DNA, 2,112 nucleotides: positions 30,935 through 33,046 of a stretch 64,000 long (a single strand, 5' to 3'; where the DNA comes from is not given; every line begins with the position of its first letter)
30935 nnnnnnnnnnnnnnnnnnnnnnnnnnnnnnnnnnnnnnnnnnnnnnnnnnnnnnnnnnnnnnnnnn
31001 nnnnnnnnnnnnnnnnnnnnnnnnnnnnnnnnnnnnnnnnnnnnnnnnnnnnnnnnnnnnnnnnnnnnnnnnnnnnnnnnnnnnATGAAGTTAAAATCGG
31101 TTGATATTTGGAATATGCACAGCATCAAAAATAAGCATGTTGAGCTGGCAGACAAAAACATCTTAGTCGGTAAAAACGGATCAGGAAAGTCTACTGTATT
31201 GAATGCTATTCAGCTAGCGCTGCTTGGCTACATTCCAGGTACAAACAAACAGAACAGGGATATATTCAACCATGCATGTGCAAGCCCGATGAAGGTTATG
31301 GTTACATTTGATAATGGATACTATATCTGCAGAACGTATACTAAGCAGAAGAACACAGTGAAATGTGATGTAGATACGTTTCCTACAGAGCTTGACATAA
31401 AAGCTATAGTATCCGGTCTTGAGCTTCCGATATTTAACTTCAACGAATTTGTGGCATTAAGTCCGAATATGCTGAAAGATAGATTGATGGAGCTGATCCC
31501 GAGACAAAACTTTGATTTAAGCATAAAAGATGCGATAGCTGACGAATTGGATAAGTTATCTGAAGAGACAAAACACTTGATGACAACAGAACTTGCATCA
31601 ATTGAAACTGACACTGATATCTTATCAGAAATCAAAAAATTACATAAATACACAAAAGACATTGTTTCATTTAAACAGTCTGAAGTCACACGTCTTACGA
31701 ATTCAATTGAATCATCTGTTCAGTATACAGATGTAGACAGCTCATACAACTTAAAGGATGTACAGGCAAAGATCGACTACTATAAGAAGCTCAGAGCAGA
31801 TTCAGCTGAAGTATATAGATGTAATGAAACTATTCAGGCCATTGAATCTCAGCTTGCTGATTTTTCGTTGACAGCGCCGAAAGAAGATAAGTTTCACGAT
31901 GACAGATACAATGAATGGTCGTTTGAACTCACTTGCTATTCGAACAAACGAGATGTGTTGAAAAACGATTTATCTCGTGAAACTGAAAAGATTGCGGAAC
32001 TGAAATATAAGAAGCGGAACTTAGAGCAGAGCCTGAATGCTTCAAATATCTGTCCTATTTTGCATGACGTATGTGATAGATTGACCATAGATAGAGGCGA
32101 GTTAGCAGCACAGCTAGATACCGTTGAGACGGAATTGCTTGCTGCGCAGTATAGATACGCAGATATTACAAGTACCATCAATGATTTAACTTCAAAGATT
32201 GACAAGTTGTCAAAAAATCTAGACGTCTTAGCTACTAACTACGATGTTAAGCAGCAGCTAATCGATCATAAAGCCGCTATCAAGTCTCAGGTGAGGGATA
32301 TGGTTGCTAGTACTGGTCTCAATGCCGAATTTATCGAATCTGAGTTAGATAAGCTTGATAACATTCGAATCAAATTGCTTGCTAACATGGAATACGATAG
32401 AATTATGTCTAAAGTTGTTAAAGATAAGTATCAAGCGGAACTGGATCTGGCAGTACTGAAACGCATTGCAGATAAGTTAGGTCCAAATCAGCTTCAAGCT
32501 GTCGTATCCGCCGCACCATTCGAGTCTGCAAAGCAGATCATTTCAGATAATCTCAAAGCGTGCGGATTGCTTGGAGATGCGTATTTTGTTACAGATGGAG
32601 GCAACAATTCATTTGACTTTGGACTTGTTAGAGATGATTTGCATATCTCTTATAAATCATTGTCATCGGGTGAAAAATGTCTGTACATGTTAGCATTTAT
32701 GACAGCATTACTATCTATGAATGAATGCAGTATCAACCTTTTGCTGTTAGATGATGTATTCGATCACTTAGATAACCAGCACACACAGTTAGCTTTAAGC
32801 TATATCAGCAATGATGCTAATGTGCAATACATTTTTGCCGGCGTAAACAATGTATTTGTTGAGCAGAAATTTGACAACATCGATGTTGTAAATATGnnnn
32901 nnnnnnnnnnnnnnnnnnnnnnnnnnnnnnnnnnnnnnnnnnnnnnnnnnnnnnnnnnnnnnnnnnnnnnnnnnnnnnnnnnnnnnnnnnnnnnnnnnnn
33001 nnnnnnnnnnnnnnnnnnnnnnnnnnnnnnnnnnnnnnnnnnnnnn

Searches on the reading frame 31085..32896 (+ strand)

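Call 72: search_protein_families(library=phrogs, proteins=[window:31085-32896:+], max_evalue=0.001)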
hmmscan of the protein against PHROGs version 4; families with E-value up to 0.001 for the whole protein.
window:31085-32896:+ (604 aa): 10 families
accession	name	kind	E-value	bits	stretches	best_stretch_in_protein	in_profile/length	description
phrog_32642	-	unknown function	1.4e-22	81.1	2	4-92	5-92/743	-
phrog_77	-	DNA, RNA and nucleotide metabolism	1.7e-20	74.2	1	1-598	296-939/967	SbcC-like subunit of palindrome specific endonuclease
phrog_1499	-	unknown function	2.2e-16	61.1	1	1-380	3-330/427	-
phrog_4747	-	unknown function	5.1e-12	46.6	1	1-77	1-77/610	-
phrog_7507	-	unknown function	1.8e-06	28.6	0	1-505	2-360/483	-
phrog_8323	-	unknown function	8.2e-06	25.6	1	1-59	49-108/623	-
phrog_9802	-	unknown function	5.5e-05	23.4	1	2-46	4-49/438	-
phrog_3550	-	unknown function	0.00043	21.6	1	339-394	6-63/79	-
phrog_3940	-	unknown function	0.00073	19.4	0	2-61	4-69/537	-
phrog_28217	-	DNA, RNA and nucleotide metabolism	0.00078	19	1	1-53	1-56/806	DNA repair exonuclease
